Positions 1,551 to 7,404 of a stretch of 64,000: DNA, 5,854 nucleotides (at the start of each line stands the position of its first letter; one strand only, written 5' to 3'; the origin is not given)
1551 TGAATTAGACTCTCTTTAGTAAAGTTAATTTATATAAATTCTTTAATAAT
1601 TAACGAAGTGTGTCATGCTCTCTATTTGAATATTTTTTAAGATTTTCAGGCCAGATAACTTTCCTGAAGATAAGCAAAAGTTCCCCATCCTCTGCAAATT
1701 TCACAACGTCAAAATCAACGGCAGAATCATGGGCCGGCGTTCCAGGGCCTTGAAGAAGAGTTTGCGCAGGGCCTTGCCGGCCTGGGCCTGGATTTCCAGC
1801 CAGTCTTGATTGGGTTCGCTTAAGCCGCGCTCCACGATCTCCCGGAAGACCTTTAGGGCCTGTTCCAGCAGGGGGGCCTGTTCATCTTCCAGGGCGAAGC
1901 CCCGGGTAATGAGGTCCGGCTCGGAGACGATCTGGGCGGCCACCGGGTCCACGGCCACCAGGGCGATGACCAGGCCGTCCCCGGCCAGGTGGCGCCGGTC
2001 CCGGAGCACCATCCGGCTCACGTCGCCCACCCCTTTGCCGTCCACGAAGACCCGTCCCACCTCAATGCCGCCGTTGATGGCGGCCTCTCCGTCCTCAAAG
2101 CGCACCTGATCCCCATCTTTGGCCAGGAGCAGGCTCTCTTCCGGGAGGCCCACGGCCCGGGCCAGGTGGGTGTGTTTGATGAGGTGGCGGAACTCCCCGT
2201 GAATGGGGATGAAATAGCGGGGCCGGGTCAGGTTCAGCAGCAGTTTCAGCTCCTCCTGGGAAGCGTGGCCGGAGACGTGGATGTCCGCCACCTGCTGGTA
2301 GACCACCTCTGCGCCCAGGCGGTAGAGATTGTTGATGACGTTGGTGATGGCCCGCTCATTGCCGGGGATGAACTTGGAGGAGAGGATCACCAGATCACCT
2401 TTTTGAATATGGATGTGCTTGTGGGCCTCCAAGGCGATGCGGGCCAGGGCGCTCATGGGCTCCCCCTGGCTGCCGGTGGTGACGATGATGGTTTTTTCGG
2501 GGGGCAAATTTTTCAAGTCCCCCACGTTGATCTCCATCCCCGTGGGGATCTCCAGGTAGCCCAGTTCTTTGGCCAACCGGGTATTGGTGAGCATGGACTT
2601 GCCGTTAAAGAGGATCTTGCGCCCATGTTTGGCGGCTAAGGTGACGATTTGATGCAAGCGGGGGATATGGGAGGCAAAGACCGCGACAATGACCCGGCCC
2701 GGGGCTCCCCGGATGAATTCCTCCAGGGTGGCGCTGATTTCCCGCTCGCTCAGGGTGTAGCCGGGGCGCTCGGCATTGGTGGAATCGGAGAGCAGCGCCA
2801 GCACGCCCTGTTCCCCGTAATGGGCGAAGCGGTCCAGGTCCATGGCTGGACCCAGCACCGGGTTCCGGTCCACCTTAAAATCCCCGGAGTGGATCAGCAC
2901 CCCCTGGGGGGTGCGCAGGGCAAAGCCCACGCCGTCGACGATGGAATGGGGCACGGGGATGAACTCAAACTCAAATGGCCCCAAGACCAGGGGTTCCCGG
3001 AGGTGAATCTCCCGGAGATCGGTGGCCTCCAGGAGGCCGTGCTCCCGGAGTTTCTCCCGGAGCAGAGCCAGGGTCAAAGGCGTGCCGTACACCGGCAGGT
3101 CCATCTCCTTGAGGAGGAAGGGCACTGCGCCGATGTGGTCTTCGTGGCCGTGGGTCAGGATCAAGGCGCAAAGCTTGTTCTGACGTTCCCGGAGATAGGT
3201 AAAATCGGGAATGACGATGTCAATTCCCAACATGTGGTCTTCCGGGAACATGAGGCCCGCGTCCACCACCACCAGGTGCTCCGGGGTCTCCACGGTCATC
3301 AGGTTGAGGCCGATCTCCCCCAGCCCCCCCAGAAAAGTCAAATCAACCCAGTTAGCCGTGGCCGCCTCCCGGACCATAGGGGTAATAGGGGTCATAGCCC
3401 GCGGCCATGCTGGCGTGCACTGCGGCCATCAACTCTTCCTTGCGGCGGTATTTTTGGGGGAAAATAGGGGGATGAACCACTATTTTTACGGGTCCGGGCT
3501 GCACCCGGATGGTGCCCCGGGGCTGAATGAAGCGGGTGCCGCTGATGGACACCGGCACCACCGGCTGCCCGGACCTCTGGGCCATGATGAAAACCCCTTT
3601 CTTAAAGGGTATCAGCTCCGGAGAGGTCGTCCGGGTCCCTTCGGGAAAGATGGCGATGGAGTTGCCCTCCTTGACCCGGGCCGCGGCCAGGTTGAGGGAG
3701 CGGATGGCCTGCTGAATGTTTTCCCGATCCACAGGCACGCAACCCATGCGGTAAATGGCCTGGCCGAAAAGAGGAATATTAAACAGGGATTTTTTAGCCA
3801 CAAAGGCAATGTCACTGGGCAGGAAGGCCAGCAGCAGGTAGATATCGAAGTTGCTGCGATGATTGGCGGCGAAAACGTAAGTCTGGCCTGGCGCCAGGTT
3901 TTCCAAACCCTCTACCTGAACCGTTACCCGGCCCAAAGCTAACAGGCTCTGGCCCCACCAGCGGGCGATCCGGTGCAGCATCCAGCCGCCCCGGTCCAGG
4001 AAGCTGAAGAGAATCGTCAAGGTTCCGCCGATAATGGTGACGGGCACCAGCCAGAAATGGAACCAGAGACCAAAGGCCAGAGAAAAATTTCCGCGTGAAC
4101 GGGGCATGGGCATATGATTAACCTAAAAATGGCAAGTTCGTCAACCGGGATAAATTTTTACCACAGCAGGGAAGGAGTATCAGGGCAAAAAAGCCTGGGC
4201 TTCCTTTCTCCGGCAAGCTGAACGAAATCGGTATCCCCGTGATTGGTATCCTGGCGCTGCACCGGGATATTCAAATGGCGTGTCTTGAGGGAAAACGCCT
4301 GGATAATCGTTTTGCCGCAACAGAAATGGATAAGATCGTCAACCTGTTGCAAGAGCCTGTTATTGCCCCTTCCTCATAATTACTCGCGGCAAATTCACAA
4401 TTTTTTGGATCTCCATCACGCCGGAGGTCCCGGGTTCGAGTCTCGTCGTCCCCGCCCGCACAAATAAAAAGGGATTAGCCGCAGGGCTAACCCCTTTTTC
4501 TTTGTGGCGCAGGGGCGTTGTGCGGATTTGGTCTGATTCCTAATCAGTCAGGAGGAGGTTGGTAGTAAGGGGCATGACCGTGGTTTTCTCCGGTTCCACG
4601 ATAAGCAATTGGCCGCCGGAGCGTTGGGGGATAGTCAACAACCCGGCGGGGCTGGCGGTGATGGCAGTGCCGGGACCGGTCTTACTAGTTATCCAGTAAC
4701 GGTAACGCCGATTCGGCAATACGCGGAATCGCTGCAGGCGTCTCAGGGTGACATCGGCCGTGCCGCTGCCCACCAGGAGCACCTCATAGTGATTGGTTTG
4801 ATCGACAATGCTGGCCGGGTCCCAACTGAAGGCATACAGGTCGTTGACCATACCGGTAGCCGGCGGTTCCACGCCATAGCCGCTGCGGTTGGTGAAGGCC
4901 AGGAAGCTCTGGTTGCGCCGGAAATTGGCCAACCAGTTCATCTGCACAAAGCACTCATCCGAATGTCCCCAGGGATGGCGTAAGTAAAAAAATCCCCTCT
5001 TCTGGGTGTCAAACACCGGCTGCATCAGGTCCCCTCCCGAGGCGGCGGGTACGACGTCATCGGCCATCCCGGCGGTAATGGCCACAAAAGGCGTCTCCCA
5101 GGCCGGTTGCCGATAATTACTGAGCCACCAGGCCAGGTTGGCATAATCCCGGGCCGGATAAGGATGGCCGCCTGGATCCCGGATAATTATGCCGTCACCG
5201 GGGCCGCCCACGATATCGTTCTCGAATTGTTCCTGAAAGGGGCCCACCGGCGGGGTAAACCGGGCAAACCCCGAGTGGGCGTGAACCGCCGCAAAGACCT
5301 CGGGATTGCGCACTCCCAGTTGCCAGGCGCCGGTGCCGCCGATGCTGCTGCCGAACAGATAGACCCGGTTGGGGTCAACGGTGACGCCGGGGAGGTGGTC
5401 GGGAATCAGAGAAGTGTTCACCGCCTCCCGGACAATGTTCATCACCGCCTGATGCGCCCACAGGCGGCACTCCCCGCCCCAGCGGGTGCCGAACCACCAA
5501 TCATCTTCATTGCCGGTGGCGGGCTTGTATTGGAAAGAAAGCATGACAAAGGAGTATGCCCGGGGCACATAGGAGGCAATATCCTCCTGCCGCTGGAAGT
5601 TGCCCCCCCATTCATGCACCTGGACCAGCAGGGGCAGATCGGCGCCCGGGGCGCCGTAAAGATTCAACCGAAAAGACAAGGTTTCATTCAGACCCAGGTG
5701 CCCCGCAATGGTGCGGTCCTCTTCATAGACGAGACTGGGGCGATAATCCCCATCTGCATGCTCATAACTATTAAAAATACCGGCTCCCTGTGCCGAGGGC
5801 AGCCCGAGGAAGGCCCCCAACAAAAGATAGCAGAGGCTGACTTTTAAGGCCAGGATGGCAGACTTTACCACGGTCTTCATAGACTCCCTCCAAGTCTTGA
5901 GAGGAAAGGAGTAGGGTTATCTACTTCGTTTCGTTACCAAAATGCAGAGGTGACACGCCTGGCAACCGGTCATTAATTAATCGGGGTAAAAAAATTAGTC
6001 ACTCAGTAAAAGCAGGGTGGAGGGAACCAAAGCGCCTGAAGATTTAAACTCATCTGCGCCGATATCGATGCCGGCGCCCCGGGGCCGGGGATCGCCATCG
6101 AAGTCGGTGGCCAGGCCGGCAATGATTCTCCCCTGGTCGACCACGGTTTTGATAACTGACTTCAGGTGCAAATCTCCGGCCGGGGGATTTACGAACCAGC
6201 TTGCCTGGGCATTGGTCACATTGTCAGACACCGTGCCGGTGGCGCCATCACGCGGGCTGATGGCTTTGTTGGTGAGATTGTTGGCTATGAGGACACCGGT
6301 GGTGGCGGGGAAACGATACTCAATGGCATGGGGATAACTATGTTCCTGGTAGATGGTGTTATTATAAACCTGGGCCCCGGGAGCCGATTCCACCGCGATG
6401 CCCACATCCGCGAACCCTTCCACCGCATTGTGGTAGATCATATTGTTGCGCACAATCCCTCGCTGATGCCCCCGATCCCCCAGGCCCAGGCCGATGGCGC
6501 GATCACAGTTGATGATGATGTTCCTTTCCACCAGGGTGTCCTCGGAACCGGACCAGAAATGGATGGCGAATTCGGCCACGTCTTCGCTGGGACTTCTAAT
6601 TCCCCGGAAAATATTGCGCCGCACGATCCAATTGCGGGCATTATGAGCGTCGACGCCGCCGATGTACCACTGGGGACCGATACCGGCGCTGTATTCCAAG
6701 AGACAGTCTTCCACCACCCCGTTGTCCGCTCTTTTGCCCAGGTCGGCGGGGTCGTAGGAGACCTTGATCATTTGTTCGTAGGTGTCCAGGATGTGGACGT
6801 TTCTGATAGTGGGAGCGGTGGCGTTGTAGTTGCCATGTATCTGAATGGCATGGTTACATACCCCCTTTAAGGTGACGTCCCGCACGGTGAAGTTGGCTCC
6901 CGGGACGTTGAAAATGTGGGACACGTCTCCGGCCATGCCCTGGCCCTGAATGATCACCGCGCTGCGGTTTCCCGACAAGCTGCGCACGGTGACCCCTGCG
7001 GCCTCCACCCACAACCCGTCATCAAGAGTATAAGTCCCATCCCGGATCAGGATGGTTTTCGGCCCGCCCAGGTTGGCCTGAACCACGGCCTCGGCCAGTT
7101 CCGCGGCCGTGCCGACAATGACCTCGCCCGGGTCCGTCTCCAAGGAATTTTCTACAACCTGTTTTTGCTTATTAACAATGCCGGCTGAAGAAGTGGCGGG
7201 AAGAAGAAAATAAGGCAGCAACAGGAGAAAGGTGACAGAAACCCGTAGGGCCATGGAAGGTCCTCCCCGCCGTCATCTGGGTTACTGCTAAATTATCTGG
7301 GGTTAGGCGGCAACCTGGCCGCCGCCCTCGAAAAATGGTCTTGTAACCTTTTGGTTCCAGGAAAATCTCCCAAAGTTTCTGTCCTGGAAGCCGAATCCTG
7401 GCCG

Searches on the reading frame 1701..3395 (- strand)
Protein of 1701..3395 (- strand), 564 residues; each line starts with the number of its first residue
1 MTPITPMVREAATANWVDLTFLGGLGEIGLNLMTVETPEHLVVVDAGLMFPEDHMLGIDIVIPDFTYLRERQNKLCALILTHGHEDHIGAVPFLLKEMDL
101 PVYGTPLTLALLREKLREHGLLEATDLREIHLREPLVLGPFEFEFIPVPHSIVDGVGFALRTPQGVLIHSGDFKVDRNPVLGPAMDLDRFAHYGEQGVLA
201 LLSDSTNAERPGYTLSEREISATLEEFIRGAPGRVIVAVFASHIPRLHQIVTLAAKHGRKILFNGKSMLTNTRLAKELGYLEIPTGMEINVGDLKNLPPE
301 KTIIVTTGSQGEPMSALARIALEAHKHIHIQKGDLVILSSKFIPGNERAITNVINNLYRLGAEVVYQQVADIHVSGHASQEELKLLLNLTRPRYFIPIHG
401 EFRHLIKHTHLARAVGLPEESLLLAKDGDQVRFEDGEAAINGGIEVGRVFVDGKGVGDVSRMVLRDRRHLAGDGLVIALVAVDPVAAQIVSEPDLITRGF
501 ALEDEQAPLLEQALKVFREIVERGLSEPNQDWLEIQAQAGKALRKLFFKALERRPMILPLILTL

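Call 25: search_protein_families(library=pfam, proteins=[window:1701-3395:-], max_evalue=0.001)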
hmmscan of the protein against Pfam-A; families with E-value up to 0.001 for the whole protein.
window:1701-3395:- (564 aa): 5 families
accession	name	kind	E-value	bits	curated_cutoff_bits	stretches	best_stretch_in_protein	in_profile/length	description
PF22505.1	RNase_J_b_CASP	-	5.3e-48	162.4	27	1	233-357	2-126/126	Ribonuclease J, beta-CASP domain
PF17770.6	RNase_J_C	-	5e-24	85.7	23.8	1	463-563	1-101/102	Ribonuclease J C-terminal domain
PF07521.17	RMMBL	-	9.7e-13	48.4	21.6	1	363-413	3-54/63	Zn-dependent metallo-hydrolase RNA specificity domain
PF00753.33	Lactamase_B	-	2.3e-11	44.4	22.7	1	35-184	11-161/196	Metallo-beta-lactamase superfamily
PF12706.13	Lactamase_B_2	-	2.7e-11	43.9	27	1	68-174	24-144/200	Beta-lactamase superfamily domain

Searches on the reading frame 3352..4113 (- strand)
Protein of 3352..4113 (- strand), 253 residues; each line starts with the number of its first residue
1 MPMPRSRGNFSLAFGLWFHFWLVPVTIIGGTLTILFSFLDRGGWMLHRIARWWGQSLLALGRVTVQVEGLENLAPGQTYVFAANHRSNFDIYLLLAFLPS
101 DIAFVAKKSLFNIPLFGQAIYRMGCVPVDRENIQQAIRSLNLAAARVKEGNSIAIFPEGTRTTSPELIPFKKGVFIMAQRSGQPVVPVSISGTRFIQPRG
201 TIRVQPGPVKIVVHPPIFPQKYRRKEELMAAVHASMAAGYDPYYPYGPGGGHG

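Call 25: search_protein_families(library=pfam, proteins=[window:3352-4113:-], max_evalue=0.001)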
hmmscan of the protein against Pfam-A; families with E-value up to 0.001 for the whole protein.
window:3352-4113:- (253 aa): 1 family
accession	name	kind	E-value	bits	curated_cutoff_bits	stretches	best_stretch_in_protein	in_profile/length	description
PF01553.26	Acyltransferase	-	2.2e-36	125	23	1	65-191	2-132/132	Acyltransferase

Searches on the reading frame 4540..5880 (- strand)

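Call 25: search_protein_families(library=pfam, proteins=[window:4540-5880:-], max_evalue=0.001)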
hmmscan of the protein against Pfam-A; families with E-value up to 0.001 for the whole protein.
window:4540-5880:- (446 aa): 3 families
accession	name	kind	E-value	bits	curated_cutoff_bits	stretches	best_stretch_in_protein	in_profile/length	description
PF00756.26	Esterase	-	4.8e-05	23.7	22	1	169-253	113-159/251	Putative esterase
PF10503.15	Esterase_PHB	-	7.2e-05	22.6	23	1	157-205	83-131/219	Esterase PHB depolymerase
PF00326.27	Peptidase_S9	-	0.00011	22.3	22.6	0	167-207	60-100/213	Prolyl oligopeptidase family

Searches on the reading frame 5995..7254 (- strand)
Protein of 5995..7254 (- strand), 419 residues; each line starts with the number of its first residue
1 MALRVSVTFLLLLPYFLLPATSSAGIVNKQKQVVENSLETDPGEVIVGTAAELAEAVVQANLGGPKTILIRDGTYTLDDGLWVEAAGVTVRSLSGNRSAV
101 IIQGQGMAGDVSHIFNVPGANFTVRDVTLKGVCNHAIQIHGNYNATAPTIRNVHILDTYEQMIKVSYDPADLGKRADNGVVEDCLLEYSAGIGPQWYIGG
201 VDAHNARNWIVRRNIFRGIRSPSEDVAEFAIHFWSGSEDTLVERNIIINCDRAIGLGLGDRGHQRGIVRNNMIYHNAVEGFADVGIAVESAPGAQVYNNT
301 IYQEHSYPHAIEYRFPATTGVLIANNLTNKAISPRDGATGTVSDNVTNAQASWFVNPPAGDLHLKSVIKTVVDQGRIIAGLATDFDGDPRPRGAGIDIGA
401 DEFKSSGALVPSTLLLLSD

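Call 25: search_protein_families(library=pfam, proteins=[window:5995-7254:-], max_evalue=0.001)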
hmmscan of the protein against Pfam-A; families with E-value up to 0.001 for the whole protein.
window:5995-7254:- (419 aa): 1 family
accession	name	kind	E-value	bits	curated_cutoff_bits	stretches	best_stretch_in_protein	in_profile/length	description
PF13229.12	Beta_helix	-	2.7e-08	34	25.9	1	120-301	9-158/158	Right handed beta helix region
